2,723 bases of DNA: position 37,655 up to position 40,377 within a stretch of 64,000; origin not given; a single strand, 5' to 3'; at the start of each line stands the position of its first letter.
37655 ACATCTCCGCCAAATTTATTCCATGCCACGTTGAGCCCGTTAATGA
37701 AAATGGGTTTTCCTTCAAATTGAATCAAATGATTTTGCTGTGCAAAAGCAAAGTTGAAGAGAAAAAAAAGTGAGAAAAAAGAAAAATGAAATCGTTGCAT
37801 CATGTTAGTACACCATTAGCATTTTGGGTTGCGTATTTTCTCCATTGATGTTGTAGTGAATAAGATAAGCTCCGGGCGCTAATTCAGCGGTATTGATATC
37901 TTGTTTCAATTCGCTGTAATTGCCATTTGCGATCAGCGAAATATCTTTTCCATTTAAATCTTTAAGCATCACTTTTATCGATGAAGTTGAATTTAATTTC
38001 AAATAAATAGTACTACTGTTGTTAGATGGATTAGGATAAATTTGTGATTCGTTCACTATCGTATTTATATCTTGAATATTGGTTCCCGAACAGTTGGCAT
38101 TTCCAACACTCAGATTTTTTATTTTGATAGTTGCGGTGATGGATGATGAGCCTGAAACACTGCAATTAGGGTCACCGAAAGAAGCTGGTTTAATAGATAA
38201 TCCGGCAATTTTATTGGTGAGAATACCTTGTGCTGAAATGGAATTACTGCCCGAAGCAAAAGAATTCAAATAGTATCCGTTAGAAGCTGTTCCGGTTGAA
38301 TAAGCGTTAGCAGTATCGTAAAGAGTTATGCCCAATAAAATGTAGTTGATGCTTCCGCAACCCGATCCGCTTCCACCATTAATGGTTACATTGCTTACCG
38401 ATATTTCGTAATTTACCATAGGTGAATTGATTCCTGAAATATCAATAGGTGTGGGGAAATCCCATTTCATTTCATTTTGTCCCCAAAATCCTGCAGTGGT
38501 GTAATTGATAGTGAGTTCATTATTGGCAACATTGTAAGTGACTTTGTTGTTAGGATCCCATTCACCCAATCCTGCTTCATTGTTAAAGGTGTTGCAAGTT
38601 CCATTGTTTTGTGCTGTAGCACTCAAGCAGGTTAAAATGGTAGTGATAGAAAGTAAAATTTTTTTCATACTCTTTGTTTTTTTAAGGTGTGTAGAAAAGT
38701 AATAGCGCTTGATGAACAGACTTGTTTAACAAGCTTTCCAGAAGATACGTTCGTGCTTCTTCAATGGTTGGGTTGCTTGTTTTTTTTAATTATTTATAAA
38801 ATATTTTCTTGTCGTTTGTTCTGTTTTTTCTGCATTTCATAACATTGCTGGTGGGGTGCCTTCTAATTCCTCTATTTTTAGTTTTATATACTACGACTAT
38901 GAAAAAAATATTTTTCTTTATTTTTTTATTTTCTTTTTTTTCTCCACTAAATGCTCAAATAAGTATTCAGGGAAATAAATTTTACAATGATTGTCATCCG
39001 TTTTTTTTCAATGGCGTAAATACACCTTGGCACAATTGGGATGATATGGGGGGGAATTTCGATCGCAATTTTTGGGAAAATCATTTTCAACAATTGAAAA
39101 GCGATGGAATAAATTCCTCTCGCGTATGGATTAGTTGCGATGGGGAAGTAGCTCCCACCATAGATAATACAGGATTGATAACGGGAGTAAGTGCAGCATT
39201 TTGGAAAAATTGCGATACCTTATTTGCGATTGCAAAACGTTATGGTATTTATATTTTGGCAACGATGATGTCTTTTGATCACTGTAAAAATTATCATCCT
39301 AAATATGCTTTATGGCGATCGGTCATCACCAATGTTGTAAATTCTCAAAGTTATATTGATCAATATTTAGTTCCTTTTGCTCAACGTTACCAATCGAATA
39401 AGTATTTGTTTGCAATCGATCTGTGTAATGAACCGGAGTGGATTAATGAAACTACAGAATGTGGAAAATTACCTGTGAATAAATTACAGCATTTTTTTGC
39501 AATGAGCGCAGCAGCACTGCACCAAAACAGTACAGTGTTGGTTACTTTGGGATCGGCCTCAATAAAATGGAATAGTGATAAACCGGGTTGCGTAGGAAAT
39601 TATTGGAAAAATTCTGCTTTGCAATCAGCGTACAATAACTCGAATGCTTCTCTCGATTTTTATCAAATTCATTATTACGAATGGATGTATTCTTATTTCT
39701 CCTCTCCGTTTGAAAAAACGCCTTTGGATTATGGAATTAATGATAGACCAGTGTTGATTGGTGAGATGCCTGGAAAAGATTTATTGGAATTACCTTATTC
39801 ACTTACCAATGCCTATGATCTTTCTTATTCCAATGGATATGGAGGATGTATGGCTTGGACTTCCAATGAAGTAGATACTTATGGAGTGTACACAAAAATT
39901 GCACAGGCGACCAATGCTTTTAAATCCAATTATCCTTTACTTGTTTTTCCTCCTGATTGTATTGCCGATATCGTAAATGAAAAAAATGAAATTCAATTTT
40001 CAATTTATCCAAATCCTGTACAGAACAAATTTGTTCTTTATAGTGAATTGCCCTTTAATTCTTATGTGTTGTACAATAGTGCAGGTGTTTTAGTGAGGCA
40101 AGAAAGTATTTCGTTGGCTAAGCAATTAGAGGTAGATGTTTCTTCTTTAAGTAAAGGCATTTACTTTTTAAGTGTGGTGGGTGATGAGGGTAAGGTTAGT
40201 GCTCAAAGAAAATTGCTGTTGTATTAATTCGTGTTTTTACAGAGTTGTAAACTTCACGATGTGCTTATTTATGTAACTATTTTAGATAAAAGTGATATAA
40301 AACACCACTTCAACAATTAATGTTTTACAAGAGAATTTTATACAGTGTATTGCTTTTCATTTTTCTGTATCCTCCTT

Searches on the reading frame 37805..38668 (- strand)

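Call 22: search_protein_families(library=pfam, proteins=[window:37805-38668:-], max_evalue=0.001)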
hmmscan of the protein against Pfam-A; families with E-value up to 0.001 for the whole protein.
window:37805-38668:- (287 aa): 1 family
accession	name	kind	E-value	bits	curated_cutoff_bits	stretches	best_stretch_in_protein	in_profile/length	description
PF18962.6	Por_Secre_tail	-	2e-09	38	27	1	210-283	1-73/75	Secretion system C-terminal sorting domain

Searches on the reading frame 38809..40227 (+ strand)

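Call 76: search_protein_families(library=pfam, proteins=[window:38809-40227:+], max_evalue=0.0001)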
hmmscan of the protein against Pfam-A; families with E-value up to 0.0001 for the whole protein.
window:38809-40227:+ (472 aa): 1 family
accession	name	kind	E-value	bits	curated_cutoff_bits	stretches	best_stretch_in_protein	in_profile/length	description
PF18962.6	Por_Secre_tail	-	5.5e-11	43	27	1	399-464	1-70/75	Secretion system C-terminal sorting domain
